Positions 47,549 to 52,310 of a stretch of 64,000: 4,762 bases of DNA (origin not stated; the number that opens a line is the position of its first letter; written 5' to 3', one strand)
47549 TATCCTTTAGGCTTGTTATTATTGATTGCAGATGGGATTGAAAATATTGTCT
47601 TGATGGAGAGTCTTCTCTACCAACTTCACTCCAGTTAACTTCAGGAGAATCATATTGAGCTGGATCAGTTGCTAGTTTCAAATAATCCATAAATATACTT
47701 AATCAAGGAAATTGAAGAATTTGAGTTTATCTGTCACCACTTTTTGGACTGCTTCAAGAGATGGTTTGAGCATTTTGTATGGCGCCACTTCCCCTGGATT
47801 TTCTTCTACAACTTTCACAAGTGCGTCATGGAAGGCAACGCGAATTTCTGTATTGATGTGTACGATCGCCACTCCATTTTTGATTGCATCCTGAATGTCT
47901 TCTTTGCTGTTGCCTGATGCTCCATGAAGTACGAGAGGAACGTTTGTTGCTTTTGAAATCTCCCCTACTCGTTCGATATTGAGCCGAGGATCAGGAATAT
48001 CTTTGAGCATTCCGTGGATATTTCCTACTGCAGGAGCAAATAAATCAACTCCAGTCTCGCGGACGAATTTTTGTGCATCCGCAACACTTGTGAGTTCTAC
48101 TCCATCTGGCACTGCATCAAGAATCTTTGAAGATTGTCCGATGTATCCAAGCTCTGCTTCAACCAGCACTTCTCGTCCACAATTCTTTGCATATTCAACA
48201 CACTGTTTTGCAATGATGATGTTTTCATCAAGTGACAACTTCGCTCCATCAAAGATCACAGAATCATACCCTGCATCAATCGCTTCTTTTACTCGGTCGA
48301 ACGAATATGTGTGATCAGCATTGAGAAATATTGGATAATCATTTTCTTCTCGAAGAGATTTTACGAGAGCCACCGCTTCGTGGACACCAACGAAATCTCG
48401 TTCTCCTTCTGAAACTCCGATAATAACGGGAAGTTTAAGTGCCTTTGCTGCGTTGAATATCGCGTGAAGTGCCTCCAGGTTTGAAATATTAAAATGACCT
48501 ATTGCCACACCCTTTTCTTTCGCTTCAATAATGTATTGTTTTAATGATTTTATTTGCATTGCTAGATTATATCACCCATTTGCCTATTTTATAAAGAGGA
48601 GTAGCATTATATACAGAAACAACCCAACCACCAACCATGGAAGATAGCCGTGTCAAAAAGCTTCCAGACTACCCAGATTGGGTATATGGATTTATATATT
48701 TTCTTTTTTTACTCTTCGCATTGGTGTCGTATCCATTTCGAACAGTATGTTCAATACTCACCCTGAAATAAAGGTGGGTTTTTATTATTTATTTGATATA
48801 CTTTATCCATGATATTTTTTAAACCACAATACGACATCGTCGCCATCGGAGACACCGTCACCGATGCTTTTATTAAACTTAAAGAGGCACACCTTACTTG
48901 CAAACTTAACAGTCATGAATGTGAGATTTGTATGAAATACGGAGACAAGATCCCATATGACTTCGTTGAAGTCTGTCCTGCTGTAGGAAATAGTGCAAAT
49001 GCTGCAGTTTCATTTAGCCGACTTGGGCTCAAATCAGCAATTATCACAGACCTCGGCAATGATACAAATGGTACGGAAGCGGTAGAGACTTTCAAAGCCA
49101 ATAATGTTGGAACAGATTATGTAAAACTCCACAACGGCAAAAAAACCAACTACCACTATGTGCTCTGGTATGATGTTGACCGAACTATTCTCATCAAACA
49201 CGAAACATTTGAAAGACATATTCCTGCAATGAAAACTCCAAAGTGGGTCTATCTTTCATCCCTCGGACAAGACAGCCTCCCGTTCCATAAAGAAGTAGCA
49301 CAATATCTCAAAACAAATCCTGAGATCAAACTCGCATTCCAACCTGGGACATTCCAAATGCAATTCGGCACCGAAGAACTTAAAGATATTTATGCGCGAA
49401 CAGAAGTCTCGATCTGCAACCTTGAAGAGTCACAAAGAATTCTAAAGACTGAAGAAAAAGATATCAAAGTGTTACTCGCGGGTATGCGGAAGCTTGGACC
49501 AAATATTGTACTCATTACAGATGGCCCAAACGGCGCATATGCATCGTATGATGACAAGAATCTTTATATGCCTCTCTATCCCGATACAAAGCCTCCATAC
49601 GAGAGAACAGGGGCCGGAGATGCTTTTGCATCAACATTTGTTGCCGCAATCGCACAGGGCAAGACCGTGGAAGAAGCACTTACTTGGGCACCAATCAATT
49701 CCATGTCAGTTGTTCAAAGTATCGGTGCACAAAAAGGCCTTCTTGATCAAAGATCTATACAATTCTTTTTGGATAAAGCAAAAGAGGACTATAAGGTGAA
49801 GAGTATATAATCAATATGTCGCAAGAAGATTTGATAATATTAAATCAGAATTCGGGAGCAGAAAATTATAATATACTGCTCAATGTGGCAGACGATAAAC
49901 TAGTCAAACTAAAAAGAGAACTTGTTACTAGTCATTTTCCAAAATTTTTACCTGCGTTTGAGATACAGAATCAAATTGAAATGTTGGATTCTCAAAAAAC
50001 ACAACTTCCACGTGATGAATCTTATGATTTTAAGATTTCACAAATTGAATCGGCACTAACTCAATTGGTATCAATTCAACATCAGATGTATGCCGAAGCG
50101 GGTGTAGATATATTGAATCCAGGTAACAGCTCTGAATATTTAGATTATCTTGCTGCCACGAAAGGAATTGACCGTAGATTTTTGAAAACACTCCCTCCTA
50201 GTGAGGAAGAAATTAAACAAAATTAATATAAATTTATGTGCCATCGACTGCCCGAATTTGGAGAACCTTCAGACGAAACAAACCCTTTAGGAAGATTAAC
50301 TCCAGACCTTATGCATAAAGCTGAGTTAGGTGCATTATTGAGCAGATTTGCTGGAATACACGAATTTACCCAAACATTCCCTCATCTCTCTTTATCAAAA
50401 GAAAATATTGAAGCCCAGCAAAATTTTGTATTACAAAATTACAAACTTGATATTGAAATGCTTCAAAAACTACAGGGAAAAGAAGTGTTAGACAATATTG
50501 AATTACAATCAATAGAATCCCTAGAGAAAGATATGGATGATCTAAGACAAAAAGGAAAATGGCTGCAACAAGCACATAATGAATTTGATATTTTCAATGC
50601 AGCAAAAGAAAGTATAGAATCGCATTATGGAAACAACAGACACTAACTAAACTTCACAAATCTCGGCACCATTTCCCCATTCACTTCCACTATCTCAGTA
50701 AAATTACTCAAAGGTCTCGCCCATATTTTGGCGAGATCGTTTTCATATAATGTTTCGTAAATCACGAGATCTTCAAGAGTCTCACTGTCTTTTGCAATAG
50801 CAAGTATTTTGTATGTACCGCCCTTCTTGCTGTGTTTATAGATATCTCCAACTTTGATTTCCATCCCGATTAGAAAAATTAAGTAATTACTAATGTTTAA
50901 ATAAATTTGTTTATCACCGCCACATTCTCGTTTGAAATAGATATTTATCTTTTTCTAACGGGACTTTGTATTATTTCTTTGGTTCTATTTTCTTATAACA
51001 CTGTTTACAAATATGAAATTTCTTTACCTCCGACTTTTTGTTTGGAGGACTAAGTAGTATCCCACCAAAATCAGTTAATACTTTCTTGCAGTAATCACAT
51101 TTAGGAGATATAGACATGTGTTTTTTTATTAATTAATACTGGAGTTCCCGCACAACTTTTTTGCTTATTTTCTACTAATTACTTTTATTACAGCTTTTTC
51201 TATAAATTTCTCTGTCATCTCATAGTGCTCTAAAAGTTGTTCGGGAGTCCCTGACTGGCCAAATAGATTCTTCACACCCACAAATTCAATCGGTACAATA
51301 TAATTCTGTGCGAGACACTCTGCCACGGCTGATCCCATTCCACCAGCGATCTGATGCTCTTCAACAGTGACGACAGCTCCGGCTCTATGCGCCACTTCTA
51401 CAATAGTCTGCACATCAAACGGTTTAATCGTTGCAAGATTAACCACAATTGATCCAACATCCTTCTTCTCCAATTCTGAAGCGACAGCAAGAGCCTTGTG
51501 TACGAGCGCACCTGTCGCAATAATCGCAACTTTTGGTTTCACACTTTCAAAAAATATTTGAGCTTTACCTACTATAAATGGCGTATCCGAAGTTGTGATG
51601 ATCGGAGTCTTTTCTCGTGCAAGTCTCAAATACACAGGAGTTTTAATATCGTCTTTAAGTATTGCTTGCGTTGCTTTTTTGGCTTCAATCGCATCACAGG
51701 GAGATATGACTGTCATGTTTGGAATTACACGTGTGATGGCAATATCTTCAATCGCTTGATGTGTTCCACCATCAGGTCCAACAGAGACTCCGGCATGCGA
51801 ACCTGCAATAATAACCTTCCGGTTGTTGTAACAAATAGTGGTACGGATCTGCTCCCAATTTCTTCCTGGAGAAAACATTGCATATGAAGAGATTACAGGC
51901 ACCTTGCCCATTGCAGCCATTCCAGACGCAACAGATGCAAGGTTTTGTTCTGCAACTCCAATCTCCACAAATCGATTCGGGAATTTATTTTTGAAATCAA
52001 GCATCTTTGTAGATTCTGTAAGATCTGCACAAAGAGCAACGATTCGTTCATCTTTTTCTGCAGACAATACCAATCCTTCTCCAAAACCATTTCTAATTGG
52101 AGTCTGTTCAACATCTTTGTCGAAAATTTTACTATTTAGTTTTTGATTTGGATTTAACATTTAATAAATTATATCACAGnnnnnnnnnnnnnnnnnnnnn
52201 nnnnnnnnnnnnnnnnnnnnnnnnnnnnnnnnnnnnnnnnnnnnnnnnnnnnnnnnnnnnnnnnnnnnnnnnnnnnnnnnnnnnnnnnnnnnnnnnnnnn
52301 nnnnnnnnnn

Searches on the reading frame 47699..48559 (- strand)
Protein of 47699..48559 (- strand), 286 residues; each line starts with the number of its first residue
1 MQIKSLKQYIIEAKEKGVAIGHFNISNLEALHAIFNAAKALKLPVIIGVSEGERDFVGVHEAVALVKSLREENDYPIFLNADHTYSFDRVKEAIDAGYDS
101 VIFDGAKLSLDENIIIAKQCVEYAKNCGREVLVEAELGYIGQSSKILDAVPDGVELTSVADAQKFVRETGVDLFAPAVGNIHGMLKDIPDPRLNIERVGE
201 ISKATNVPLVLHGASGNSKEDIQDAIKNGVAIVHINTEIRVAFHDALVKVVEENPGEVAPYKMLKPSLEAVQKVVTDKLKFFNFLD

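Call 48: search_protein_families(library=ncbifam, proteins=[window:47699-48559:-], max_evalue=0.00001)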
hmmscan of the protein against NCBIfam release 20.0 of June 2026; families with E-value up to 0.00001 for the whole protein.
window:47699-48559:- (286 aa): 20 families
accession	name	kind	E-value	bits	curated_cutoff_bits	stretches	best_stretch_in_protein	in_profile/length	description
TIGR01859.1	fruc_bis_ald_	equivalog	2.6e-75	253.7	343.05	1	6-283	4-277/282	class II fructose-1,6-bisphosphate aldolase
TIGR00167.1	cbbA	subfamily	2.6e-70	237.1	215.6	1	1-283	1-285/290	ketose-bisphosphate aldolase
NF009497.0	PRK12857.1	equivalog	7.6e-69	232.1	423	1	1-282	1-278/284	class II fructose-1,6-bisphosphate aldolase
NF009374.0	PRK12737.1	subfamily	5.9e-65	219.1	383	1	1-280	1-276/284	tagatose-bisphosphate aldolase subunit GatY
NF006626.0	PRK09195.1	subfamily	7.7e-64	215.5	384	1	1-280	1-276/284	tagatose-bisphosphate aldolase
NF006376.0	PRK08610.1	equivalog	2e-62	211.5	527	1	1-282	1-279/286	class II fructose-bisphosphate aldolase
TIGR01858.1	tag_bisphos_ald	equivalog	1.1e-58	198.6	443.55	1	3-280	1-274/282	tagatose bisphosphate family class II aldolase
NF006042.0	PRK08185.1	subfamily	2.2e-57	194.6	405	1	5-284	4-280/287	hypothetical protein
NF005823.0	PRK07709.1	equivalog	4.5e-57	194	545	1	1-282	1-279/285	class II fructose-bisphosphate aldolase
NF005943.0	PRK07998.1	equivalog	7e-55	186.5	364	1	7-283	7-276/283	class II aldolase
NF005284.0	PRK06801.1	equivalog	3.7e-54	184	406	1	1-283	1-281/286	ketose 1,6-bisphosphate aldolase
NF004493.0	PRK05835.1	equivalog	8.5e-51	173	558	2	9-216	8-214/307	class II fructose-bisphosphate aldolase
NF005288.0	PRK06806.1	equivalog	1.4e-48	165.6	396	1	1-283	1-276/281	class II fructose-bisphosphate aldolase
NF009375.0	PRK12738.1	equivalog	2.9e-47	161.3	542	1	1-280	1-276/286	tagatose-bisphosphate aldolase subunit KbaY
NF005590.0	PRK07315.1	equivalog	1.5e-46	159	443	1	1-282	1-287/293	class II fructose-bisphosphate aldolase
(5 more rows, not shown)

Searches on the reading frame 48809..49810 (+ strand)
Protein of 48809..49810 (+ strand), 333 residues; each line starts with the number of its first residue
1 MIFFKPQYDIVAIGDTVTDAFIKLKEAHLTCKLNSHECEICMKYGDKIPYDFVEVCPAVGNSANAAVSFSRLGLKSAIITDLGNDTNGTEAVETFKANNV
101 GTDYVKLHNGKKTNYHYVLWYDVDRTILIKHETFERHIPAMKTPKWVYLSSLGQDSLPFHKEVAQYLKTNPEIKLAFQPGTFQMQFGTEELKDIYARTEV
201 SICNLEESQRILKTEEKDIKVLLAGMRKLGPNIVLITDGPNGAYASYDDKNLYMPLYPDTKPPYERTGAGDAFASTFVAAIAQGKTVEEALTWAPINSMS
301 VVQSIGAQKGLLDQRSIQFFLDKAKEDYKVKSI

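Call 47: search_protein_families(library=pfam, proteins=[window:48809-49810:+], max_evalue=0.001)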
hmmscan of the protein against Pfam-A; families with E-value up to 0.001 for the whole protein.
window:48809-49810:+ (333 aa): 2 families
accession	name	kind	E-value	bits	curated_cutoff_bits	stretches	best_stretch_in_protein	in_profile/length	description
PF00294.29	PfkB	-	7.9e-30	104.7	25.8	1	60-310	37-298/302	pfkB family carbohydrate kinase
PF08543.17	Phos_pyr_kin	-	2.5e-05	24.2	27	1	189-294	110-224/246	Phosphomethylpyrimidine kinase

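Call 48: search_protein_families(library=ncbifam, proteins=[window:48809-49810:+], max_evalue=0.00001)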
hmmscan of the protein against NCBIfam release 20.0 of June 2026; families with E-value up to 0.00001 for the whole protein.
window:48809-49810:+ (333 aa): 19 families
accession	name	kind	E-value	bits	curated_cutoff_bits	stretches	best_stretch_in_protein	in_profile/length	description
TIGR02152.1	D_ribokin_bact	equivalog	2e-24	86.5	299.65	2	192-315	170-294/298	ribokinase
TIGR04382.1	myo_inos_iolC_N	equivalog_domain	3.4e-21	75.8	300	2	189-320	180-308/309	5-dehydro-2-deoxygluconokinase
NF040938.1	KDG_KDGal_kin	equivalog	2.4e-18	66.3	400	1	191-322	176-304/305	bifunctional 2-dehydro-3-deoxygluconokinase/2-dehydro-3-deoxygalactonokinase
NF053626.1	RibKinHalex1628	equivalog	2.1e-15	57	330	1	60-321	39-291/293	ATP-dependent ribose-1-phosphate kinase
NF007321.0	PRK09813.1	equivalog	2.5e-15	56.7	247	2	58-125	23-89/261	fructoselysine 6-kinase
NF008353.0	PRK11142.1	equivalog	3.5e-15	56.3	341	1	218-323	202-305/307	ribokinase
NF006957.1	PRK09434.1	equivalog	3.4e-14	53.1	450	1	56-296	25-275/302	fructokinase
NF041332.1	KDG_KDGal_kin_Halo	equivalog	8.5e-13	48.4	440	1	186-296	178-286/320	bifunctional 2-dehydro-3-deoxygluconokinase/2-dehydro-3-deoxygalactonokinase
TIGR02198.1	rfaE_dom_I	equivalog_domain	1.6e-11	43.9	345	1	195-308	188-303/315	D-glycero-beta-D-manno-heptose-7-phosphate kinase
NF041164.1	NucKinThplmales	equivalog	8.6e-11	41.6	450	1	60-303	39-273/295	nucleoside kinase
TIGR03168.1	1-PFK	subfamily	1.1e-09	37.6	216.4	1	214-308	196-288/305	hexose kinase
NF041633.1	trifunc_aldol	exception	1.8e-09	36.6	700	0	60-112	274-325/580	KHG/KDPG aldolase/sugar kinase fusion protein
TIGR03828.1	pfkB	equivalog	1.1e-08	34.4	292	1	212-308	191-288/305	1-phosphofructokinase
NF047869.1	myo_kin_aldol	exception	1.1e-08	33.9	600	0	60-113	40-93/586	bifunctional 5-dehydro-2-deoxygluconokinase/5-dehydro-2-deoxyphosphogluconate aldolase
NF049991.1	TagKinase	equivalog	2.2e-08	33.3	420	1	192-325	189-319/321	tagatose kinase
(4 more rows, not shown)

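Call 65: search_solved_structures(query=window:48809-49810:+, max_evalue=1e-10, show_alignments=0)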
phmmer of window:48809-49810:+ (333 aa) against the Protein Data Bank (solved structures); distinct sequences matched with E-value up to 1e-10: 2.
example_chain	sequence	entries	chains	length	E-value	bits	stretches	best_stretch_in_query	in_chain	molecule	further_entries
1wye_A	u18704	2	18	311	2e-11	46.7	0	232-325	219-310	2-keto-3-deoxygluconate kinase | hypothetical fructokinase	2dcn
3kd6_A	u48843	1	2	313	5.6e-11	45.2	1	82-291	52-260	Carbohydrate kinase, PfkB family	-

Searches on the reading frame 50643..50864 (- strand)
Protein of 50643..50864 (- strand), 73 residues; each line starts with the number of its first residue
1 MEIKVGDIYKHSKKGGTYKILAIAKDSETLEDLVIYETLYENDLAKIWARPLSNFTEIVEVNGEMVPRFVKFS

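Call 3: search_protein_families(library=pfam, proteins=[window:50643-50864:-], max_evalue=0.01)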
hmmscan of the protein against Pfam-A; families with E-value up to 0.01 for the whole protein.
window:50643-50864:- (73 aa): 1 family
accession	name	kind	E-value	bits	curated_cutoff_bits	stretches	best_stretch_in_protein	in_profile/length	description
PF07866.17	DUF1653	-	3.7e-20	72.5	23.5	1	8-70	2-61/62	Protein of unknown function (DUF1653)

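Call 4: search_protein_families(library=ncbifam, proteins=[window:50643-50864:-], max_evalue=0.01)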
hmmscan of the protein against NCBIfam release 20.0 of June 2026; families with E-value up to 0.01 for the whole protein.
window:50643-50864:- (73 aa): 0 families

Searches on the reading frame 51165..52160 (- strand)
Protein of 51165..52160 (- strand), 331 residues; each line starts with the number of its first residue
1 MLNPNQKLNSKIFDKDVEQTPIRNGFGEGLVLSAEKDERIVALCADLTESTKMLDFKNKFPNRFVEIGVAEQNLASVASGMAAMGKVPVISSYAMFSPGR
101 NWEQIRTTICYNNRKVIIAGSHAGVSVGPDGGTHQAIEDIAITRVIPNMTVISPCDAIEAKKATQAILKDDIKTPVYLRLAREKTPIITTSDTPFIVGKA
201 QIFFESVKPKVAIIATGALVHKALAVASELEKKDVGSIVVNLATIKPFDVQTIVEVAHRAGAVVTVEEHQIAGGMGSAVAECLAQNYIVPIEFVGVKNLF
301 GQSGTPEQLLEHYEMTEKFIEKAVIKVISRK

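Call 3: search_protein_families(library=pfam, proteins=[window:51165-52160:-], max_evalue=0.01)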
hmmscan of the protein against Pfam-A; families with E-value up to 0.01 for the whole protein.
window:51165-52160:- (331 aa): 5 families
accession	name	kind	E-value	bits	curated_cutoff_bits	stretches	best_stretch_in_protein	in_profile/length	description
PF02779.29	Transket_pyr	-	1.9e-38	132.3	27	1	22-185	5-172/174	Transketolase, pyrimidine binding domain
PF02780.25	Transketolase_C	-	1.7e-26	93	25.9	1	208-318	9-122/124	Transketolase, C-terminal domain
PF22613.1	Transketolase_C_1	-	1.2e-07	32.4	27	1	208-316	11-113/113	Transketolase-like TK C-terminal domain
PF17147.9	PFOR_II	-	8e-05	23.4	27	1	210-295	2-90/102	Pyruvate:ferredoxin oxidoreductase core domain II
PF12328.13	Rpp20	-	0.0058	17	24.6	0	204-249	42-87/118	Rpp20 subunit of nuclear RNase MRP and P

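Call 4: search_protein_families(library=ncbifam, proteins=[window:51165-52160:-], max_evalue=0.01)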
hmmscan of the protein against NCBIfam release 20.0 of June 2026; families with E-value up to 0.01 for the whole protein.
window:51165-52160:- (331 aa): 12 families
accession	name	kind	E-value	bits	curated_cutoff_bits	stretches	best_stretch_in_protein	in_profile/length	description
NF004559.0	PRK05899.2-5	equivalog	1.1e-87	294.7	488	1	17-329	315-625/627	transketolase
TIGR00204.1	dxs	equivalog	1.5e-56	192.2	465.95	1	24-328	314-615/616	1-deoxy-D-xylulose-5-phosphate synthase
NF003933.0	PRK05444.2-2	equivalog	1.3e-42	146.2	395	1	26-326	295-603/606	1-deoxy-D-xylulose-5-phosphate synthase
NF004556.0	PRK05899.2-2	equivalog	2.8e-41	141.5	575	1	12-327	315-637/639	transketolase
NF008968.0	PRK12315.1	subfamily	2.2e-38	131.9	510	1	29-328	288-581/582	1-deoxy-D-xylulose-5-phosphate synthase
TIGR00232.1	tktlase_bact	equivalog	6.1e-31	107.5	682.25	1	18-326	347-651/654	transketolase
NF004558.0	PRK05899.2-4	equivalog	7.7e-29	100.6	788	1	35-327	360-649/651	transketolase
NF008854.0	PRK11892.1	equivalog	1.1e-14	54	454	1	61-285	188-417/464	pyruvate dehydrogenase complex E1 component subunit beta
NF006667.0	PRK09212.1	subfamily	4.5e-13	48.8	321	1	61-286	50-279/327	pyruvate dehydrogenase complex E1 component subunit beta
NF007201.0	PRK09622.1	equivalog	4e-05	22.7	590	1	210-289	269-348/405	2-oxoacid:ferredoxin oxidoreductase subunit alpha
NF006412.0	PRK08659.1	equivalog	0.00062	19.1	411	1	210-313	276-373/378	2-oxoacid:acceptor oxidoreductase subunit alpha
NF045791.1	OxalOxredalpha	equivalog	0.0013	17.9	500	1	209-321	262-377/395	oxalate oxidoreductase subunit alpha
